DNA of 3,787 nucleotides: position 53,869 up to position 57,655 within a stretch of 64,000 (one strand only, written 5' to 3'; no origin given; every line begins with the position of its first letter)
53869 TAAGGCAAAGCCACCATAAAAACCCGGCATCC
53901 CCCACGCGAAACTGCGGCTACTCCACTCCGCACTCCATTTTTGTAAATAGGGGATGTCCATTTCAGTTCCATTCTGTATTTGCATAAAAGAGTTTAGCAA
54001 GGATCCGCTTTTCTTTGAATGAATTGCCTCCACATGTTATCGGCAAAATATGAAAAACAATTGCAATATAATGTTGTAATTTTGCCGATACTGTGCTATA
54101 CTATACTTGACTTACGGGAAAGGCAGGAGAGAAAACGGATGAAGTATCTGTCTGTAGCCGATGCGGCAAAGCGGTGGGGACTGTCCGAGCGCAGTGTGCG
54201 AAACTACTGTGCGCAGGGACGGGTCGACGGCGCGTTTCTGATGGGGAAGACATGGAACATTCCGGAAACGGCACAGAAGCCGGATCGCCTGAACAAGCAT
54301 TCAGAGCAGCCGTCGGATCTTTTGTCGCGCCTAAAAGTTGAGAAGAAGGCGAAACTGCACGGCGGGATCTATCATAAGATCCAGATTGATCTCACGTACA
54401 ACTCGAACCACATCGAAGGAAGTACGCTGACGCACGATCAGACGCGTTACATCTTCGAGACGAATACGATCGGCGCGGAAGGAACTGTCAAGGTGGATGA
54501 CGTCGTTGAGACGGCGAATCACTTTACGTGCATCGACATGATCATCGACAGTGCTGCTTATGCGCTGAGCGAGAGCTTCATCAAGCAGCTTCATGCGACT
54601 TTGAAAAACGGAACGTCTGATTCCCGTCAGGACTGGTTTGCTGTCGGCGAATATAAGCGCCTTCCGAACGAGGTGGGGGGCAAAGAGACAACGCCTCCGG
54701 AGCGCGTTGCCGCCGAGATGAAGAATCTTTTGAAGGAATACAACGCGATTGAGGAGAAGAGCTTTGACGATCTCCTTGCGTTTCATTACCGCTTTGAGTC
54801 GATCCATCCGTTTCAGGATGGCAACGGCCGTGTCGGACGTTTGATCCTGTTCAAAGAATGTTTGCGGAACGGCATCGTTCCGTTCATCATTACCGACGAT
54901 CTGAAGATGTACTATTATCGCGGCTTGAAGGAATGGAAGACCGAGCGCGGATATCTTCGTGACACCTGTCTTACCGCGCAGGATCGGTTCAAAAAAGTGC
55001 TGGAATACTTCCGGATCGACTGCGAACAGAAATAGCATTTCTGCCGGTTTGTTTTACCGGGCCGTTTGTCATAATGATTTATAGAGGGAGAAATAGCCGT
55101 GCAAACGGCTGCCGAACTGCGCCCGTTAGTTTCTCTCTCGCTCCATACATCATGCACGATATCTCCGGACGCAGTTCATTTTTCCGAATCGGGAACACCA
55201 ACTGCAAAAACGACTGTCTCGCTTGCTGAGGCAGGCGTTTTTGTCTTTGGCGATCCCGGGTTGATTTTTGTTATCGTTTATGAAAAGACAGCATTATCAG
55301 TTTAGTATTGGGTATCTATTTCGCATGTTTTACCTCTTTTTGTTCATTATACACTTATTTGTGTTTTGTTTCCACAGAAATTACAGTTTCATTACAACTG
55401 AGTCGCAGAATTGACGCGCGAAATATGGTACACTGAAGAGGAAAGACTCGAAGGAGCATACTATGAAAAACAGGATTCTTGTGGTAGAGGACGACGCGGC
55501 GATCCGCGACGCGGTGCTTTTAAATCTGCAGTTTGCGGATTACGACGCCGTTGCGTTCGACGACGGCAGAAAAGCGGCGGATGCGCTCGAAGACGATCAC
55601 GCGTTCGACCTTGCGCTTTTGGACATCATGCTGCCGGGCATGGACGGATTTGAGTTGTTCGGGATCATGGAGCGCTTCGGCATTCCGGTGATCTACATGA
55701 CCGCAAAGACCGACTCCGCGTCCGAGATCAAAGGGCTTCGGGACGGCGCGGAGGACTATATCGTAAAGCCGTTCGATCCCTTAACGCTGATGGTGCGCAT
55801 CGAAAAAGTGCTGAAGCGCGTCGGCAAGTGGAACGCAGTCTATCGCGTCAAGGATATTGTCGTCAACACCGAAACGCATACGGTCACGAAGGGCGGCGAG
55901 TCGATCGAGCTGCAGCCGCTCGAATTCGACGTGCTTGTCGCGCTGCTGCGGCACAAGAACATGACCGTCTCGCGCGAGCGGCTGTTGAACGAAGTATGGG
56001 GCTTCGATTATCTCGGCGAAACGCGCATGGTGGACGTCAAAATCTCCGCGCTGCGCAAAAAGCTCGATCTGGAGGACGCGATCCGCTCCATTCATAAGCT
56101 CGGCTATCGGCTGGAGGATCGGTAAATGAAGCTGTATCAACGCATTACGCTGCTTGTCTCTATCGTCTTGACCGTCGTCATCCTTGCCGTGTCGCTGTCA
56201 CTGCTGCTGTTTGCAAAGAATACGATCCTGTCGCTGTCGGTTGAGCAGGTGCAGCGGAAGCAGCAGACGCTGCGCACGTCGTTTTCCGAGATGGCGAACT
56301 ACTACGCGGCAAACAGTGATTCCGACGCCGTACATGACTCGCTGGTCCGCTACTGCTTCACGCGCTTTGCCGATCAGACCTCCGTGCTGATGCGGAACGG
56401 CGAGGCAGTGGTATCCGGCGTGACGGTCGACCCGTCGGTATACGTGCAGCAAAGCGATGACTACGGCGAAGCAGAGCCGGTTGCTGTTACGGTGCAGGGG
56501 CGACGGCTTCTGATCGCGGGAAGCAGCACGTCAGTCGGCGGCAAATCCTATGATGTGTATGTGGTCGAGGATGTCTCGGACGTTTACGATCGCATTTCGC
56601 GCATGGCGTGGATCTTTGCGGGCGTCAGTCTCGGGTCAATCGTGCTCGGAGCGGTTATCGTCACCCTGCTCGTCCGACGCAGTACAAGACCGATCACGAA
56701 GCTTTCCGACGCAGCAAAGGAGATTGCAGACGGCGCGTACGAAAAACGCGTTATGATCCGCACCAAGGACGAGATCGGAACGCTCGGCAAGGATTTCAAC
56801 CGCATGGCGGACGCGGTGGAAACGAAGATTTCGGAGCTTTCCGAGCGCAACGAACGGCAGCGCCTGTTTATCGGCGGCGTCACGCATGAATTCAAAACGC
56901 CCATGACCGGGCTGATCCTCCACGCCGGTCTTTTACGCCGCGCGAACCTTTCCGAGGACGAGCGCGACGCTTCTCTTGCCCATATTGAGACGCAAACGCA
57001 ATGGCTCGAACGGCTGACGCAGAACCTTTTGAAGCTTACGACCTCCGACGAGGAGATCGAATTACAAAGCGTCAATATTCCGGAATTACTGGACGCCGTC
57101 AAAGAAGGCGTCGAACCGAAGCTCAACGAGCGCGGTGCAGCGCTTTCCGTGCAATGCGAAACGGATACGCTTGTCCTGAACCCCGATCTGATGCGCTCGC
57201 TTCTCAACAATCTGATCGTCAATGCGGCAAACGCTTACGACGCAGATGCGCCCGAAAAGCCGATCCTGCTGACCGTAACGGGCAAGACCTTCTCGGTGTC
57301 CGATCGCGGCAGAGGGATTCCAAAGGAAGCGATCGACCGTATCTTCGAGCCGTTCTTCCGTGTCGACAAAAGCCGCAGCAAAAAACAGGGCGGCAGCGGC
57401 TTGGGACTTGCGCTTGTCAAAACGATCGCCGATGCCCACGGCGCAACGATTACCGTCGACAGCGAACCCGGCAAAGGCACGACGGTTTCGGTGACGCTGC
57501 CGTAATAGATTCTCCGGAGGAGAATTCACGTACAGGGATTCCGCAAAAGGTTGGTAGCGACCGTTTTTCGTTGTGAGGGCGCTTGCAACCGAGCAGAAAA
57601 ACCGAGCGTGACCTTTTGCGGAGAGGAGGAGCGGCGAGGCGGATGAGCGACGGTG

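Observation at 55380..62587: The same ATTACA-N5-ATTACR box sits 31-32 nt upstream of a TAnnnT -10 element before the two-component operon and all three lipoprotein transcription units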

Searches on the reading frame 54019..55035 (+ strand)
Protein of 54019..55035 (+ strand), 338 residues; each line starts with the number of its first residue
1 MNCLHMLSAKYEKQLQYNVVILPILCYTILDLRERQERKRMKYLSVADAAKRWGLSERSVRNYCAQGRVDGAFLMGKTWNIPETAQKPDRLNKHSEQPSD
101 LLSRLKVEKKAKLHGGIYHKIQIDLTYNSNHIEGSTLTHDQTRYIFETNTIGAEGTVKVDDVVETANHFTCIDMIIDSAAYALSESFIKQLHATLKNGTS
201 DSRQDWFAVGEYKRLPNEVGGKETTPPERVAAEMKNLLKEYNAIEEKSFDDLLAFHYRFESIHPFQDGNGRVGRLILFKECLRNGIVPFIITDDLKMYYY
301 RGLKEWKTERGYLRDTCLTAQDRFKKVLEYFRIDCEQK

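Call 4: search_protein_families(library=pfam, proteins=[window:54019-55035:+], max_evalue=0.01)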
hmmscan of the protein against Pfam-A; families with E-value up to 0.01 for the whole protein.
window:54019-55035:+ (338 aa): 3 families
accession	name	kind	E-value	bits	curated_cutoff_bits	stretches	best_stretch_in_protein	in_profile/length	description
PF02661.23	Fic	-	3.5e-18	66.7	24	1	183-277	2-89/93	Fic/DOC family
PF20038.5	HTH_59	-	8.4e-05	22.9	27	1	44-68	8-34/66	Helix-turn-helix domain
PF12728.13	HTH_17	-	0.0001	23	27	1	43-82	1-39/51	Helix-turn-helix domain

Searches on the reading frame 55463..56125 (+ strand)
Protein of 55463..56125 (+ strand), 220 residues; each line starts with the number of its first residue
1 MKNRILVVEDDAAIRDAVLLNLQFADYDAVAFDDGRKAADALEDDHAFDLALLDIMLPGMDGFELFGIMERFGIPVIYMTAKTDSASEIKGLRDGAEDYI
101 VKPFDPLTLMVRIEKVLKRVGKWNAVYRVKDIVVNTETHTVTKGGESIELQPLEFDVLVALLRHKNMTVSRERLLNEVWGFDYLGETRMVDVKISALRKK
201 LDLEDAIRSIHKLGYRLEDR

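Call 4: search_protein_families(library=pfam, proteins=[window:55463-56125:+], max_evalue=0.01)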
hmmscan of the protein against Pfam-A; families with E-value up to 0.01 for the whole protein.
window:55463-56125:+ (220 aa): 2 families
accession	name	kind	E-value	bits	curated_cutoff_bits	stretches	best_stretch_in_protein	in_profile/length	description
PF00072.30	Response_reg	-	1e-22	80.8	30.2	1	5-113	1-110/111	Response regulator receiver domain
PF00486.34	Trans_reg_C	-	7.1e-21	74.5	26.2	1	145-217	1-77/77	Transcriptional regulatory protein, C terminal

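Call 25: search_solved_structures(query=window:55463-56125:+, max_evalue=1e-20)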
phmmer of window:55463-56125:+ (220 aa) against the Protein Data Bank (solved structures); distinct sequences matched with E-value up to 1e-20: 20.
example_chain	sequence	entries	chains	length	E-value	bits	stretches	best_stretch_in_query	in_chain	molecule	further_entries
2gwr_A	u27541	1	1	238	4.6e-44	153.8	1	1-204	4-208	DNA-binding response regulator mtrA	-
2oqr_A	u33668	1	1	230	6.8e-35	123.8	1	3-218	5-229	Sensory transduction protein regX3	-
9ji3_J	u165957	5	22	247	1.6e-33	119.3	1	3-217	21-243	DNA-binding response regulator | Possible two component system response transcriptional positive regulator PhoP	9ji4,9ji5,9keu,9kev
3r0j_A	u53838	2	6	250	1.7e-33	119.2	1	3-217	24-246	POSSIBLE TWO COMPONENT SYSTEM RESPONSE TRANSCRIPTIONAL POSITIVE REGULATOR PHOP | Response regulator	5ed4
9ket_J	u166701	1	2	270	6.9e-30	107.5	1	49-217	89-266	Possible two component system response transcriptional positive regulator PhoP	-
8uuz_A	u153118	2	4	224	1.9e-28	102.8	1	3-216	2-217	DNA-binding response regulator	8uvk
8uvx_B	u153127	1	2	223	3.1e-28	102.1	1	4-216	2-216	DNA-binding response regulator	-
9dvt_R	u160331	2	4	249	3.7e-28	101.8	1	1-217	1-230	DNA-binding dual master transcriptional regulator RpaA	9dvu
1kgs_A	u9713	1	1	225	7.7e-28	100.8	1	2-215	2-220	DNA BINDING RESPONSE REGULATOR D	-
1ys6_A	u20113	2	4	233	2e-27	99.4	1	4-212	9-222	Transcriptional regulatory protein prrA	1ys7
4b09_A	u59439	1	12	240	2.4e-26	95.9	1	4-218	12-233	TRANSCRIPTIONAL REGULATORY PROTEIN BAER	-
3q9s_A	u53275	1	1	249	2.1e-25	92.8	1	3-203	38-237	DNA-binding response regulator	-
7e1b_A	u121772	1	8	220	1.6e-24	90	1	1-217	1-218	DNA-binding response regulator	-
3nhz_A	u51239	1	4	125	8.9e-24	87.5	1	1-119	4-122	Two component system transcriptional regulator mtrA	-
8jo2_H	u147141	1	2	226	1.4e-23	86.9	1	4-218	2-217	DNA-binding transcriptional regulator BasR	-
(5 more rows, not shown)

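Call 49: search_protein_families(library=ncbifam, proteins=[window:55463-56125:+], max_evalue=0.01)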
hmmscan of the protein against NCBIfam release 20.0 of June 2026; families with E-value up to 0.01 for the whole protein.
window:55463-56125:+ (220 aa): 104 families (the best 25 are shown)
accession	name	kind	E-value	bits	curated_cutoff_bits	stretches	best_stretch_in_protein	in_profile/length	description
NF040689.1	MtrAB_MtrA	equivalog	1.4e-52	178.2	300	1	5-215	1-216/219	MtrAB system response regulator MtrA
TIGR02154.1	PhoB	equivalog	1.3e-50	171.8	296.2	1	1-217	1-225/226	phosphate regulon transcriptional regulator PhoB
NF041733.1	resp_reg_CseB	equivalog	1.1e-45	155.8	350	1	4-218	2-227/228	two-component system response regulator CseB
NF033117.2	vanR_ACDEGLN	exception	4.4e-44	150.7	350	1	5-216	1-224/226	VanR-ABDEGLN family response regulator transcription factor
NF045944.1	ResRegRpaBCyano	equivalog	6.2e-42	143.5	330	1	6-204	1-210/229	response regulator transcription factor RpaB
NF040534.1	resp_reg_YycF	equivalog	7.9e-42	143.1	340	1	4-203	2-209/231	response regulator YycF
NF053854.1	RespRegPhoBBctds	equivalog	7.3e-41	140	270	1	5-215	1-222/225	two-component system response regulator PhoB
NF033120.0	vanR_FM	exception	2.6e-40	138.5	460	1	4-209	5-221/231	vancomycin resistance response regulator transcription factor, VanR-F/VanR-M family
NF007546.0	PRK10161.1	equivalog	2.5e-39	135.2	471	1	1-217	1-225/229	phosphate response regulator transcription factor PhoB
NF008296.0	PRK11083.1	equivalog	4.1e-38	131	273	1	2-218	3-226/228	two-component system response regulator CreB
TIGR01387.1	cztR_silR_copR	subfamily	7e-38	130.5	279.2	1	5-212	1-210/218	heavy metal response regulator transcription factor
NF000402.1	vanR-B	exception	2.2e-37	128.6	480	1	1-219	1-218/219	vancomycin resistance response regulator transcription factor VanR-B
NF007982.1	PRK10710.1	equivalog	1.1e-36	126.6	380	1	2-218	7-228/235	envelope stress response regulator BaeR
NF041209.1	resp_regPieR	equivalog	3.3e-36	125.1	450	1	4-218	2-228/231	two component system response regulator PieR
NF051850.1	RespRegRprY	equivalog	1.5e-35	122.7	370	1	2-217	4-226/234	response regulator transcription factor RprY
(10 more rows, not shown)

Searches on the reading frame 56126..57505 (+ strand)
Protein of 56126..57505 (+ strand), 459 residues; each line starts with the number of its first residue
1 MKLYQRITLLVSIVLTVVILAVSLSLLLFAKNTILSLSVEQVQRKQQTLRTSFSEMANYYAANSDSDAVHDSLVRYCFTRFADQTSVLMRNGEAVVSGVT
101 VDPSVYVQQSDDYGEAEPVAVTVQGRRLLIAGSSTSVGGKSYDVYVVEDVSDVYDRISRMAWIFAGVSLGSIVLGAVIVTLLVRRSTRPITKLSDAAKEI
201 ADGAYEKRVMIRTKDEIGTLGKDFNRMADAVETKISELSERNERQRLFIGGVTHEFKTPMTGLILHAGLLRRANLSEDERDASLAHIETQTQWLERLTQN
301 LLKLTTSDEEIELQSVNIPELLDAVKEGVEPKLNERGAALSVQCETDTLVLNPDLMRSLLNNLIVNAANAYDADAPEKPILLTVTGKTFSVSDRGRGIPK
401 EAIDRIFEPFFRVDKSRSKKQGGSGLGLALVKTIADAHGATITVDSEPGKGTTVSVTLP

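Call 4: search_protein_families(library=pfam, proteins=[window:56126-57505:+], max_evalue=0.01)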
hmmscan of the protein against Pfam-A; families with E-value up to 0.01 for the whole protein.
window:56126-57505:+ (459 aa): 4 families
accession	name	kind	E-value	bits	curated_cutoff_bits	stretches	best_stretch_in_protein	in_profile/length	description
PF02518.31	HATPase_c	-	6.9e-27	94.5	26.4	1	353-459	3-108/111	Histidine kinase-, DNA gyrase B-, and HSP90-like ATPase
PF00672.30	HAMP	-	9.2e-14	52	25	1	181-232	1-52/53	HAMP domain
PF00512.31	HisKA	-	1.1e-10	41.9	26.9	1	245-309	2-65/66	His Kinase A (phospho-acceptor) domain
PF13581.12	HATPase_c_2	-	0.00013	22.4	27.4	1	363-456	39-125/127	Histidine kinase-like ATPase domain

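Call 49: search_protein_families(library=ncbifam, proteins=[window:56126-57505:+], max_evalue=0.01)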
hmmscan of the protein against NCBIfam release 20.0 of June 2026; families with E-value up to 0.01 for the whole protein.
window:56126-57505:+ (459 aa): 89 families (the best 25 are shown)
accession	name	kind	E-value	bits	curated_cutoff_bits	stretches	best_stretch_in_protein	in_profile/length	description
NF033092.0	HK_WalK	equivalog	7.6e-59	199.8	725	2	240-459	367-593/594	cell wall metabolism sensor histidine kinase WalK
NF040691.1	MtrAB_MtrB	equivalog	4.3e-50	171.2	450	1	89-459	111-491/507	MtrAB system histidine kinase MtrB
NF046044.1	PnpS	equivalog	1e-49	169.6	400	2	235-459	160-390/390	two-component system histidine kinase PnpS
TIGR01386.1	cztS_silS_copS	subfamily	2.2e-46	158.8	292.55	1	1-458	2-456/457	heavy metal sensor histidine kinase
NF007007.0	PRK09470.1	equivalog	5.2e-45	154.2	486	1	3-459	11-458/463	envelope stress sensor histidine kinase CpxA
NF012163.2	BaeS_SmeS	equivalog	7.2e-45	153.7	500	1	13-459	13-457/457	sensor histidine kinase efflux regulator BaeS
TIGR02966.1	phoR_proteo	equivalog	1.3e-43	149.3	334.2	1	235-457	104-332/333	phosphate regulon sensor histidine kinase PhoR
NF007898.0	PRK10604.1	equivalog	5.6e-41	141.1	478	1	176-459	150-422/433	two-component system sensor histidine kinase RstB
NF041210.1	his_kin_PieS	equivalog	1.3e-39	136.5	850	1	169-459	174-469/474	two component system sensor histidine kinase PieS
NF045900.1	HisKinCpxALeg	equivalog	1.6e-38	132.6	800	1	122-459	113-450/451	two-component system sensor histidine kinase CpxA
NF008312.0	PRK11100.1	equivalog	8.4e-38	130.4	356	1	166-459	186-473/477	two-component system sensor histidine kinase CreC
NF033091.0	HK_VanS_ACDEFG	equivalog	1.8e-36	125.8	400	1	177-459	9-293/293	vancomycin resistance histidine kinase VanS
NF007837.0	PRK10549.1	equivalog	1.7e-35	122.6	603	1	158-459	163-457/466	envelope stress sensor histidine kinase BaeS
NF008468.0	PRK11360.1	equivalog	2.6e-35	121.9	646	1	248-459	399-607/616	two-component system sensor histidine kinase AtoS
NF008235.0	PRK11006.1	equivalog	8.7e-35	120.4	390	1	234-459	193-422/431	phosphate regulon sensor histidine kinase PhoR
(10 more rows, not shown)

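Call 55: search_protein_families(library=padloc, proteins=[window:56126-57505:+], max_evalue=0.001)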
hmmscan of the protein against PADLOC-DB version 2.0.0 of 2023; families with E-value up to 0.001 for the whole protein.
window:56126-57505:+ (459 aa): 0 families
